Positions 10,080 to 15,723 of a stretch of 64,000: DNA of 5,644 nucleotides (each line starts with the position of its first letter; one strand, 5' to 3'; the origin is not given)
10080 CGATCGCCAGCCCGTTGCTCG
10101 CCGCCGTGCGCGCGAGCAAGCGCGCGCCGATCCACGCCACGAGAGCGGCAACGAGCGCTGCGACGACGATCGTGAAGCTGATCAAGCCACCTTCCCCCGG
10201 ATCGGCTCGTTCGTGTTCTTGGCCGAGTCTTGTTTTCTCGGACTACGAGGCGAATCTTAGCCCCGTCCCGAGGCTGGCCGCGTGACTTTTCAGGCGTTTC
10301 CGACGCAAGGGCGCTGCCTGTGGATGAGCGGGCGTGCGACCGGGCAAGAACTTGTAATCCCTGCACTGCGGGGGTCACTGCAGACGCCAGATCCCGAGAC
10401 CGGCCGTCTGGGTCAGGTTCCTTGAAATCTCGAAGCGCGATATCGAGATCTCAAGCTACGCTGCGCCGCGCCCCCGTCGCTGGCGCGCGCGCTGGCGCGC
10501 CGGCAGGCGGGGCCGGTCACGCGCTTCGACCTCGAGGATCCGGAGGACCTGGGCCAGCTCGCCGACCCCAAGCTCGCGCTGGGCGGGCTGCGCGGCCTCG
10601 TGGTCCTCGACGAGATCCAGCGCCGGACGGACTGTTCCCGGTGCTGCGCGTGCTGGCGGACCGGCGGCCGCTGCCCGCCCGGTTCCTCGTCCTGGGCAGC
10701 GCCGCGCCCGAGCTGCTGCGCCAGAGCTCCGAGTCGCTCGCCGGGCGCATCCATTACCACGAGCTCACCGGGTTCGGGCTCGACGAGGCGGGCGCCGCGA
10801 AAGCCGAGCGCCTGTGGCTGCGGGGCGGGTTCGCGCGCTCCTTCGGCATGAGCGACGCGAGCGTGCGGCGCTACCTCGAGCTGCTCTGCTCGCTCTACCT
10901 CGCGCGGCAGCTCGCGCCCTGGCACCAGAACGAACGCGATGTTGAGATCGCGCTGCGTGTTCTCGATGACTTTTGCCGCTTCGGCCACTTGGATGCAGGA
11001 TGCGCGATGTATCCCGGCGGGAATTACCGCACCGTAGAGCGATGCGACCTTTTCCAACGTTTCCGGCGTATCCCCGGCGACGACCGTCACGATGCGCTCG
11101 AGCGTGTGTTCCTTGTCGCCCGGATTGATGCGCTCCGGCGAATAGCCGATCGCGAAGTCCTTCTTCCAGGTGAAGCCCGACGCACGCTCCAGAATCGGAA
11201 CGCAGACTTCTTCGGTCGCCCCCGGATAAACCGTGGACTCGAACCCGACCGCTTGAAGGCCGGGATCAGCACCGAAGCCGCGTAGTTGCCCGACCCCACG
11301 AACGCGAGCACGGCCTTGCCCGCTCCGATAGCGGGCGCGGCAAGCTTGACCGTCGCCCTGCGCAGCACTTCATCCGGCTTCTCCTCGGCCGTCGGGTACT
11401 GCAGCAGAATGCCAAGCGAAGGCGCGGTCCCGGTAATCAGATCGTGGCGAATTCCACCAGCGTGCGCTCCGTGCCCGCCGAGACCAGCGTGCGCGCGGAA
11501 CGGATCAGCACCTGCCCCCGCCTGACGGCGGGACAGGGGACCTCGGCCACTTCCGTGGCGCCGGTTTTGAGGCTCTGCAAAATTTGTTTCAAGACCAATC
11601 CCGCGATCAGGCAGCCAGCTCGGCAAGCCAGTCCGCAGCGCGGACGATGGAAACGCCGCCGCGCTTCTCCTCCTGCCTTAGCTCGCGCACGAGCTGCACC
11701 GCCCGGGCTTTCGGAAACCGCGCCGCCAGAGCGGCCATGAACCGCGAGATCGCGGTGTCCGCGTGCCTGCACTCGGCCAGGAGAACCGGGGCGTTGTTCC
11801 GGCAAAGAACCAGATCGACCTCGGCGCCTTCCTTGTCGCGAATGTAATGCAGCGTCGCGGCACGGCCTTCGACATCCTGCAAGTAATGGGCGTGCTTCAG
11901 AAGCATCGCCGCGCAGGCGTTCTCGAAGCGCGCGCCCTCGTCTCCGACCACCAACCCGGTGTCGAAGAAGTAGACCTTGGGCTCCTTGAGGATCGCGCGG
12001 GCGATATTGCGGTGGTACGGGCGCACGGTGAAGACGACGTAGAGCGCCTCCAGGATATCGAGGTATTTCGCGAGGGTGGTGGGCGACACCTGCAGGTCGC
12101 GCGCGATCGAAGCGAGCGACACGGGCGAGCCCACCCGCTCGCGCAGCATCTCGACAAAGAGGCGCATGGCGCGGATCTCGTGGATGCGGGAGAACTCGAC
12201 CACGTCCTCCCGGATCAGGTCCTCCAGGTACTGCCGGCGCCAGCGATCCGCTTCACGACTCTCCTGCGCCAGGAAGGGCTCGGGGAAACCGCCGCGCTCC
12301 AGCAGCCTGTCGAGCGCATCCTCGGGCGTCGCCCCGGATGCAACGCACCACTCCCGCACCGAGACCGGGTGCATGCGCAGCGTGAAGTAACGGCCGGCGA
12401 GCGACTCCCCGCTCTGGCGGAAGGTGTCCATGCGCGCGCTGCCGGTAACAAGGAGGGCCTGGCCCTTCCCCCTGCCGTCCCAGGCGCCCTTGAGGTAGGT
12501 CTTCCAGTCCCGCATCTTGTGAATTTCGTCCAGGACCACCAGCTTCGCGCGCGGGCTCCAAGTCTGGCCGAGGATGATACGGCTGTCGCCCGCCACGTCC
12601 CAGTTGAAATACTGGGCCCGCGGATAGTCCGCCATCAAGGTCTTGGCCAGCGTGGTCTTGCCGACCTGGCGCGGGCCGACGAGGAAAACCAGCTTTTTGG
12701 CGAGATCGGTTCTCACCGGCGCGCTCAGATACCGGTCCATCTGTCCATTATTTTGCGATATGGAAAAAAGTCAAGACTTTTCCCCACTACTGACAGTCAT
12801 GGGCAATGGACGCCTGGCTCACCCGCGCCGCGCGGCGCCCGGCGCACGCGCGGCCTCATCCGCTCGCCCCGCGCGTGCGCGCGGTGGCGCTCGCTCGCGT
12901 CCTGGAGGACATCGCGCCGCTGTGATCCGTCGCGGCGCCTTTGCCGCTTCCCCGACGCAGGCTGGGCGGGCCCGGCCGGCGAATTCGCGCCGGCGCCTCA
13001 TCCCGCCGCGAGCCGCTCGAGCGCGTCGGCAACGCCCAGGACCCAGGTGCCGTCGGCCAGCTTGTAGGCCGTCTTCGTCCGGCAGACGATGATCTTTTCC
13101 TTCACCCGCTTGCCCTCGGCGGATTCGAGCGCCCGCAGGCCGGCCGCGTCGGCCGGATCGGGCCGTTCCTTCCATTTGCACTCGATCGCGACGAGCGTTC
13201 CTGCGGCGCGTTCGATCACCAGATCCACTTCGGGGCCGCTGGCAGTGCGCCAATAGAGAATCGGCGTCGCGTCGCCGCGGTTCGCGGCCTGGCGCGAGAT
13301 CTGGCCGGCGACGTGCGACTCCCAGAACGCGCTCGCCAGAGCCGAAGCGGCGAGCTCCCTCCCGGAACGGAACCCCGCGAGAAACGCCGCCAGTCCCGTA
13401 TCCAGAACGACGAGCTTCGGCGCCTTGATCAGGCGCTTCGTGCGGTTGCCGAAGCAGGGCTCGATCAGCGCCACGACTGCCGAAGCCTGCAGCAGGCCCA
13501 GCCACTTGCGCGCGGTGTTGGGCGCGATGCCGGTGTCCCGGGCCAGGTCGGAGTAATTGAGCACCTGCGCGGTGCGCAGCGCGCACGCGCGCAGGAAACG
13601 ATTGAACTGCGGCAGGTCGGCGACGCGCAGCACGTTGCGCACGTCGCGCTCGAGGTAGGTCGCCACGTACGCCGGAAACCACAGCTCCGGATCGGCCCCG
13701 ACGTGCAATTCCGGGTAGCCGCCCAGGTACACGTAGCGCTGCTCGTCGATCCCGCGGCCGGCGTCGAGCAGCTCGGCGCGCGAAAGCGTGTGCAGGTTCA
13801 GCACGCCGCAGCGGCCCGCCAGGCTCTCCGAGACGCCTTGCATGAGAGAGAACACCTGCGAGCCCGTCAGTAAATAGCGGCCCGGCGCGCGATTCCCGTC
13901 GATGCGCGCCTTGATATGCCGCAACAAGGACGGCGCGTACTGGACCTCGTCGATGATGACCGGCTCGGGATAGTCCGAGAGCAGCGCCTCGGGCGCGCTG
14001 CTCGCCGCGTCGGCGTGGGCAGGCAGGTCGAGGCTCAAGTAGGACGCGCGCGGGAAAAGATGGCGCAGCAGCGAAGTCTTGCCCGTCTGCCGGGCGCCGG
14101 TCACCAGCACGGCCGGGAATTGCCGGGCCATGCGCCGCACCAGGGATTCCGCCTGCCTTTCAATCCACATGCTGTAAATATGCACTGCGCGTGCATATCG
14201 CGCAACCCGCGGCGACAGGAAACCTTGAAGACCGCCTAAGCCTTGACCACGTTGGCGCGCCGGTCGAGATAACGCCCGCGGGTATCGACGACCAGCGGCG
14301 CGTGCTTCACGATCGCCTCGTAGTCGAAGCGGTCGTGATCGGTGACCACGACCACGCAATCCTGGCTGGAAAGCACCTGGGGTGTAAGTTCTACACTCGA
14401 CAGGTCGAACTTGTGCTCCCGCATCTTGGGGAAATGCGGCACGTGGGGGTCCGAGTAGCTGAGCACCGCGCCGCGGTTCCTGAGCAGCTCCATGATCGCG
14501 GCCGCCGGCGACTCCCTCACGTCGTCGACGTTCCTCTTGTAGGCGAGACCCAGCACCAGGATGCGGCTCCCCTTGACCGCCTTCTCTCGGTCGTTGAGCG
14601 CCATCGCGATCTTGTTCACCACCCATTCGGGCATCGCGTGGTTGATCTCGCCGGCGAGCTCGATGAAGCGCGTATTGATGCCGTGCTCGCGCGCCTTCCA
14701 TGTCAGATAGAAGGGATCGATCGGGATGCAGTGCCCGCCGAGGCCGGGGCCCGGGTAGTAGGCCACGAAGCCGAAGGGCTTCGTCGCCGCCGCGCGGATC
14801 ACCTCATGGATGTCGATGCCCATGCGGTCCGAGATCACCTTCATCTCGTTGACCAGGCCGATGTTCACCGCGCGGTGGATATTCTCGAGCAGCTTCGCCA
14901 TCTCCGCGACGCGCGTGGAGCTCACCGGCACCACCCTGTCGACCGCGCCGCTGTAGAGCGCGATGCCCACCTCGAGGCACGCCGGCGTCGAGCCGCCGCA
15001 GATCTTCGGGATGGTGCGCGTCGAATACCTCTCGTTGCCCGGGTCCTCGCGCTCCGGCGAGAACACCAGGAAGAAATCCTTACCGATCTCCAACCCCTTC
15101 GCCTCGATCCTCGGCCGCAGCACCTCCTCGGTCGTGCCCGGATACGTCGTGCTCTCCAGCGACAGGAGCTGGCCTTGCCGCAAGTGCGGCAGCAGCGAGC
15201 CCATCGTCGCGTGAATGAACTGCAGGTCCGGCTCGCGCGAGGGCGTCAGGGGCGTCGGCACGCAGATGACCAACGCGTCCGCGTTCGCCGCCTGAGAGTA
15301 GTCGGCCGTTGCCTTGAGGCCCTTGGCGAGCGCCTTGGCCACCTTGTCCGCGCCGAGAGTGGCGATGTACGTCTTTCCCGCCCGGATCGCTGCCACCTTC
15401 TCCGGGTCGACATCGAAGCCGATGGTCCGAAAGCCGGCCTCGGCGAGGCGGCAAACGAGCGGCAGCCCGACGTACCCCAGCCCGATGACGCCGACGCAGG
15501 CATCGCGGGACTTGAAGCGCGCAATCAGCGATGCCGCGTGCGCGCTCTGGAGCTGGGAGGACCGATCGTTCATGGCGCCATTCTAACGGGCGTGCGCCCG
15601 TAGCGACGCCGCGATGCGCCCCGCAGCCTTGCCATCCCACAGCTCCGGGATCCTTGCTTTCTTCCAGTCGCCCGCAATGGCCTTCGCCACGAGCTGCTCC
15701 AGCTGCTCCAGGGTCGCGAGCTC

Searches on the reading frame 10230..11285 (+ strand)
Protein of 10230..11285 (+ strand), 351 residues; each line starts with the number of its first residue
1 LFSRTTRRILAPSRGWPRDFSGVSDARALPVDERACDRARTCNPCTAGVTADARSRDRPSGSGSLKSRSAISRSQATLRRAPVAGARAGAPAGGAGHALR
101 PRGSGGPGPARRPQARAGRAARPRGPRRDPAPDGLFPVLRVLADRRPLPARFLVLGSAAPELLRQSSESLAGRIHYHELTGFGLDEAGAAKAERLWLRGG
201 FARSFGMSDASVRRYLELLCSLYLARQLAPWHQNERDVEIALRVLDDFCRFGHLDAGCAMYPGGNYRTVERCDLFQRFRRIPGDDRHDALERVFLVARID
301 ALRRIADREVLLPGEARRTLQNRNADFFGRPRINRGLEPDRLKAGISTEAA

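Call 53: search_protein_families(library=pfam, proteins=[window:10230-11285:+], max_evalue=0.0001)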
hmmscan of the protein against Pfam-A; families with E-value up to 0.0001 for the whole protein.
window:10230-11285:+ (351 aa): 1 family
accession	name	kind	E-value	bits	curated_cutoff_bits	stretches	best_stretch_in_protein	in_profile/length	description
PF13173.12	AAA_14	-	7.2e-05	23.2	27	0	134-186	76-127/129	AAA domain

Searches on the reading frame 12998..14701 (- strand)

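Call 52: search_protein_families(library=pfam, proteins=[window:12998-14701:-], max_evalue=0.0001)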
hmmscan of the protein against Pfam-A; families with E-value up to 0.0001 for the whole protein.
window:12998-14701:- (567 aa): 3 families
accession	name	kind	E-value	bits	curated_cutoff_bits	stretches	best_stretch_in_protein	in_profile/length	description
PF13635.12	DUF4143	-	2.4e-38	131.9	28.1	1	351-510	1-159/160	Domain of unknown function (DUF4143)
PF13173.12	AAA_14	-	1.8e-22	80.1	27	1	196-312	3-129/129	AAA domain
PF13191.12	AAA_16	-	3.8e-05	24.7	32.6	0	185-220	13-49/167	AAA ATPase domain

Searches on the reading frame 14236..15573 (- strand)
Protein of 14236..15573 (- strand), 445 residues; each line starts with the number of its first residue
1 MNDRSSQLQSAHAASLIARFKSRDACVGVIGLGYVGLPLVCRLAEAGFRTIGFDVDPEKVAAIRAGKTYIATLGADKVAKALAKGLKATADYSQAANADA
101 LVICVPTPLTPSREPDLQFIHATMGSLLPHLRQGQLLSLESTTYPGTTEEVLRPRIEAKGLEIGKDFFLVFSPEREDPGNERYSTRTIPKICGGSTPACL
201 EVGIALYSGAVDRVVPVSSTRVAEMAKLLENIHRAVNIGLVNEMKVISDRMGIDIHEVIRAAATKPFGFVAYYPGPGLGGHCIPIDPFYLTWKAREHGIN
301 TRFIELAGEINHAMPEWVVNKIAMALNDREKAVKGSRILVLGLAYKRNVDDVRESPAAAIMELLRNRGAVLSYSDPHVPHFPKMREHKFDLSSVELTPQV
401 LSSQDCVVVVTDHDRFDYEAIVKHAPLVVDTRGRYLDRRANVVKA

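Call 52: search_protein_families(library=pfam, proteins=[window:14236-15573:-], max_evalue=0.0001)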
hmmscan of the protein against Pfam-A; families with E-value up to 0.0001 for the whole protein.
window:14236-15573:- (445 aa): 4 families
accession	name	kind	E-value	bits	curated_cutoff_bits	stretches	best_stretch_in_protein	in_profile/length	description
PF03721.20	UDPG_MGDP_dh_N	-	9.4e-41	139.9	27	1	27-201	3-181/187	UDP-glucose/GDP-mannose dehydrogenase family, NAD binding domain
PF00984.24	UDPG_MGDP_dh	-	3.5e-31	107.6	25.4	1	222-312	2-93/94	UDP-glucose/GDP-mannose dehydrogenase family, central domain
PF03720.21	UDPG_MGDP_dh_C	-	6.5e-24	84.7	30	1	339-433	1-99/103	UDP-glucose/GDP-mannose dehydrogenase family, UDP binding domain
PF03446.21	NAD_binding_2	-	2.7e-09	37.7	21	1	27-160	2-111/161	NAD binding domain of 6-phosphogluconate dehydrogenase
